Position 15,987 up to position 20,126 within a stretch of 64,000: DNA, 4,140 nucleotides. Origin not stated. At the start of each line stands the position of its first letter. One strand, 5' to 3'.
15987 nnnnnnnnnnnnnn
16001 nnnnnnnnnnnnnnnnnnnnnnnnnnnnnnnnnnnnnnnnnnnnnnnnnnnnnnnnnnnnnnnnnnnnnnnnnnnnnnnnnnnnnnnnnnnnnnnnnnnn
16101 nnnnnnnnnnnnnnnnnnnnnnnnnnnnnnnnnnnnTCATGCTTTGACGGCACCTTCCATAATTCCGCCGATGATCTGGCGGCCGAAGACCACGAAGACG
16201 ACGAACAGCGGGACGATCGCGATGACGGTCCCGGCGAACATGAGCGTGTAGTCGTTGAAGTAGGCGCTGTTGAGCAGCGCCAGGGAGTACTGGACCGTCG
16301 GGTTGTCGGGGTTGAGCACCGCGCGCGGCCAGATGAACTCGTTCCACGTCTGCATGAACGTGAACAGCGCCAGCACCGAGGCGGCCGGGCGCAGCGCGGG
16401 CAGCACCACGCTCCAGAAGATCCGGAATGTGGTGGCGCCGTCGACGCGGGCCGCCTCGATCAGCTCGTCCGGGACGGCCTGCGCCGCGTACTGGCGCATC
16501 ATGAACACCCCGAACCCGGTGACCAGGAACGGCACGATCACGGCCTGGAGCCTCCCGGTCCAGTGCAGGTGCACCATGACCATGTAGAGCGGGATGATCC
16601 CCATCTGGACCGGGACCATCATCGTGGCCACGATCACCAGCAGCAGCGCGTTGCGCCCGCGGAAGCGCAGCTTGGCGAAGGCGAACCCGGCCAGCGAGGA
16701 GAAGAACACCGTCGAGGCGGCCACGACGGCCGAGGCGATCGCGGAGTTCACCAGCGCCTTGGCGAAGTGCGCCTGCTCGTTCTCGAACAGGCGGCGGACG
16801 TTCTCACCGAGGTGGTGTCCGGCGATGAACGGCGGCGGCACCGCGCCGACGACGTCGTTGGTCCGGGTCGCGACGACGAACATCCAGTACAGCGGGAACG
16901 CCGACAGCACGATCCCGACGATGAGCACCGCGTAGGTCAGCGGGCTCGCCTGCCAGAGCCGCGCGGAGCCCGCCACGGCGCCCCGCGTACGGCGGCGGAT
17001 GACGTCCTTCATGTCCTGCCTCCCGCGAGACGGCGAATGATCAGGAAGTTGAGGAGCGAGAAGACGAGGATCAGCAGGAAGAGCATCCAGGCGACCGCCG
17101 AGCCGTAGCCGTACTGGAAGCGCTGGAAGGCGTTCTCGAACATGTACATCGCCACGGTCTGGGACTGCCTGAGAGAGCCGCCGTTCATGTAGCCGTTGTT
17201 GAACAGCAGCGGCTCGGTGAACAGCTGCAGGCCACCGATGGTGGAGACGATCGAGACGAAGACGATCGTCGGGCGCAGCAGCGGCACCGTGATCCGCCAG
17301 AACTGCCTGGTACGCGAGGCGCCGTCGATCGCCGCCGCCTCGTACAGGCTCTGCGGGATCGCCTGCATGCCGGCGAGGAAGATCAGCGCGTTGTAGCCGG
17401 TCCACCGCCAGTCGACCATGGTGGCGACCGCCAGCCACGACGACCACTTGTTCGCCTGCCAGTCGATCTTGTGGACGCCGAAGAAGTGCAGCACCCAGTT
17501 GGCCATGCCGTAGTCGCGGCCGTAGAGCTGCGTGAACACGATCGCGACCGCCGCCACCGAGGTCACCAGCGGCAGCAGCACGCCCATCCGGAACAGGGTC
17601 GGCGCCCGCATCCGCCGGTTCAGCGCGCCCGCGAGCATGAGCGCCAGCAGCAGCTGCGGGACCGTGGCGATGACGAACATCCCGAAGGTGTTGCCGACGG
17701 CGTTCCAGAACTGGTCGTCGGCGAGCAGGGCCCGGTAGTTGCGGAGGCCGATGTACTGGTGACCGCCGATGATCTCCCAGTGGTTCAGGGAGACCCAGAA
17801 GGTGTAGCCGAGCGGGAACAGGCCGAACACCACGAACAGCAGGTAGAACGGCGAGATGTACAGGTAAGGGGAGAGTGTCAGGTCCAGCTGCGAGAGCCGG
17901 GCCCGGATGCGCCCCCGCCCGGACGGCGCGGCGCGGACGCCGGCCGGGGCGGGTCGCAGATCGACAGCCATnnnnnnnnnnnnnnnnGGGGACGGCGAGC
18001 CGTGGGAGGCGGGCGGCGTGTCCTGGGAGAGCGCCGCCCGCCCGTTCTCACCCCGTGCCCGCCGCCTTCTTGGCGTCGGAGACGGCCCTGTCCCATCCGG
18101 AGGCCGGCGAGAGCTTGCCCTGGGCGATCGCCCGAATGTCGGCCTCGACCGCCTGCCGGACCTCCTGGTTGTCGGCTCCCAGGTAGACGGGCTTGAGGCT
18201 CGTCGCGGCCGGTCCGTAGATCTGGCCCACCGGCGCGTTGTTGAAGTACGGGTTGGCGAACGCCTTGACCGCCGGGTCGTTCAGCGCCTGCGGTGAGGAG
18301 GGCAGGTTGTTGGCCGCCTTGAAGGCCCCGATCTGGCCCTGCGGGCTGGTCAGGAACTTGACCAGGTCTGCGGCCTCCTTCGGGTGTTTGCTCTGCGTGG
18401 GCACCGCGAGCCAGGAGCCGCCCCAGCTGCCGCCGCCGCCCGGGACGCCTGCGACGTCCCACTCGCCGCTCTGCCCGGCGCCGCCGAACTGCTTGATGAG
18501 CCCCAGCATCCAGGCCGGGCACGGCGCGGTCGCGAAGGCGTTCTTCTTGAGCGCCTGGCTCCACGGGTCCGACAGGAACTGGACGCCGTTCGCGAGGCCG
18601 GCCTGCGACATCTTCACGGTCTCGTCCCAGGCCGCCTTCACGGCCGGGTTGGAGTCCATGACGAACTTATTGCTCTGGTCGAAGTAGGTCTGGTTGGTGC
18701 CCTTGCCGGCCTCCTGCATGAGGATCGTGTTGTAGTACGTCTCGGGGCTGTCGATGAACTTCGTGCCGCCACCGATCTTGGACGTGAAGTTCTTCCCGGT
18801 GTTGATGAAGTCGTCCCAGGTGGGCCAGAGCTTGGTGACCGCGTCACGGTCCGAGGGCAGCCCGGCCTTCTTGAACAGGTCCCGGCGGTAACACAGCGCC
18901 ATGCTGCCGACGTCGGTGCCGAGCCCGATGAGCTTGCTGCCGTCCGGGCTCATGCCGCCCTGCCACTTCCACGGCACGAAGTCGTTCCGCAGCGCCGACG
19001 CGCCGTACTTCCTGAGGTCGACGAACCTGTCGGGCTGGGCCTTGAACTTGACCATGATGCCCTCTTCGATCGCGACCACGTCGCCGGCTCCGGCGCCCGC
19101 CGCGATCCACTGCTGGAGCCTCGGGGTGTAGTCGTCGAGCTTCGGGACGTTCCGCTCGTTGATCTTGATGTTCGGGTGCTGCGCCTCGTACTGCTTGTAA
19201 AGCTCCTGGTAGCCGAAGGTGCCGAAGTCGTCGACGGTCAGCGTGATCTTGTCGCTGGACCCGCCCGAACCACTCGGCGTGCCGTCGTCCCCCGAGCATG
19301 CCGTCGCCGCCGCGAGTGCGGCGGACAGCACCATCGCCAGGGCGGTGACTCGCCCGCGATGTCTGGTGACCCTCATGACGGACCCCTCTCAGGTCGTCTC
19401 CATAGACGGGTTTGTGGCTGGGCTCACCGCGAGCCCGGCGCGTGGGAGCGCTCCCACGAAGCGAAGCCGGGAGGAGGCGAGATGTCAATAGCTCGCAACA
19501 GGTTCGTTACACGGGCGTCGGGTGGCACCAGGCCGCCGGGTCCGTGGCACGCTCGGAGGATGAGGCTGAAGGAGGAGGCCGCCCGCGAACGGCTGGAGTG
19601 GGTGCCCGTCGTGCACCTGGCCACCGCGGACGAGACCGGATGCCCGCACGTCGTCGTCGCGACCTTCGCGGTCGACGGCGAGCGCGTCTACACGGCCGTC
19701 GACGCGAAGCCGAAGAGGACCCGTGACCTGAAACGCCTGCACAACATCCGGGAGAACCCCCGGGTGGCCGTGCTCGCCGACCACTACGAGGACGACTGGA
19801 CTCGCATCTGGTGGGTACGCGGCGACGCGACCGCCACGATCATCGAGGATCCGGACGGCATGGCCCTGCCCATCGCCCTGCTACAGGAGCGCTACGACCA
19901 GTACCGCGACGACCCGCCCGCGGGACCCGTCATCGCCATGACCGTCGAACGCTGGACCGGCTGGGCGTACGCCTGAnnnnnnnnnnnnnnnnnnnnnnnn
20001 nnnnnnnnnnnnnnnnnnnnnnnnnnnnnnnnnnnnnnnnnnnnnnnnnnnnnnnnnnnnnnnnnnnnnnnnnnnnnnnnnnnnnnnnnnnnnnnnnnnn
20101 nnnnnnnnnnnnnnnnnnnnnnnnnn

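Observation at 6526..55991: Dispersed, expanded KstR2 regulon marked by eight operators over ~50 kb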

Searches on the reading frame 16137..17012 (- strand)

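Call 10: search_protein_families(library=pfam, proteins=[window:16137-17012:-])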
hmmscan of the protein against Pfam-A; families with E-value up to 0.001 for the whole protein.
window:16137-17012:- (291 aa): 1 family
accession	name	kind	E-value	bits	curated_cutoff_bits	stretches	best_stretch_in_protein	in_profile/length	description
PF00528.27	BPD_transp_1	-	1.4e-20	74.3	26.4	1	107-275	3-174/184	Binding-protein-dependent transport system inner membrane component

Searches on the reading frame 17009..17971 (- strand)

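Call 10: search_protein_families(library=pfam, proteins=[window:17009-17971:-])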
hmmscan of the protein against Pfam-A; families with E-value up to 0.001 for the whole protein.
window:17009-17971:- (320 aa): 1 family
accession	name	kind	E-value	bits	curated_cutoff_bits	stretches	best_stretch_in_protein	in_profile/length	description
PF00528.27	BPD_transp_1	-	1.7e-15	57.6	26.4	1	107-315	2-182/184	Binding-protein-dependent transport system inner membrane component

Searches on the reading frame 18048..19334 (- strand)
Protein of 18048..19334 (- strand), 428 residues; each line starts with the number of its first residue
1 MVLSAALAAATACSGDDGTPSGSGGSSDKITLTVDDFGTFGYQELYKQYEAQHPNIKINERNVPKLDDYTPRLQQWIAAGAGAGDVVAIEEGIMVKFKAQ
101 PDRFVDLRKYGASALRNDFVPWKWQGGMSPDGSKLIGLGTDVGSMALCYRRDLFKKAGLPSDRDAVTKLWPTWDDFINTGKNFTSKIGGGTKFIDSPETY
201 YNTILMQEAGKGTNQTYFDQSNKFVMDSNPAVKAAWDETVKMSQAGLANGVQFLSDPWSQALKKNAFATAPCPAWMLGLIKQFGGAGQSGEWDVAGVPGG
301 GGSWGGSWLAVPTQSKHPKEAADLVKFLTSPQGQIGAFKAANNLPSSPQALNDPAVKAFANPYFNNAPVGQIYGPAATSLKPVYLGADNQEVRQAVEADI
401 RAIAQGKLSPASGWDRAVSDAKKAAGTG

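Call 10: search_protein_families(library=pfam, proteins=[window:18048-19334:-])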
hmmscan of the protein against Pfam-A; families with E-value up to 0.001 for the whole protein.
window:18048-19334:- (428 aa): 2 families
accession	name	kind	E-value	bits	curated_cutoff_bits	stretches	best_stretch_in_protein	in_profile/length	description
PF13416.11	SBP_bac_8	-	1.1e-28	101.3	27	1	45-358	2-273/279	Bacterial extracellular solute-binding protein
PF01547.30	SBP_bac_1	-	7.6e-24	85.7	26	1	42-334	10-306/307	Bacterial extracellular solute-binding protein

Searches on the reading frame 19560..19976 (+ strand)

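Call 10: search_protein_families(library=pfam, proteins=[window:19560-19976:+])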
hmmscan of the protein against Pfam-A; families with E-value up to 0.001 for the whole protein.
window:19560-19976:+ (138 aa): 1 family
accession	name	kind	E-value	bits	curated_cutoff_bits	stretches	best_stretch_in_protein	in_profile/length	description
PF01243.27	PNPOx_N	-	4.5e-15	56.5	28.1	1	5-135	2-119/120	Pyridoxamine 5'-phosphate oxidase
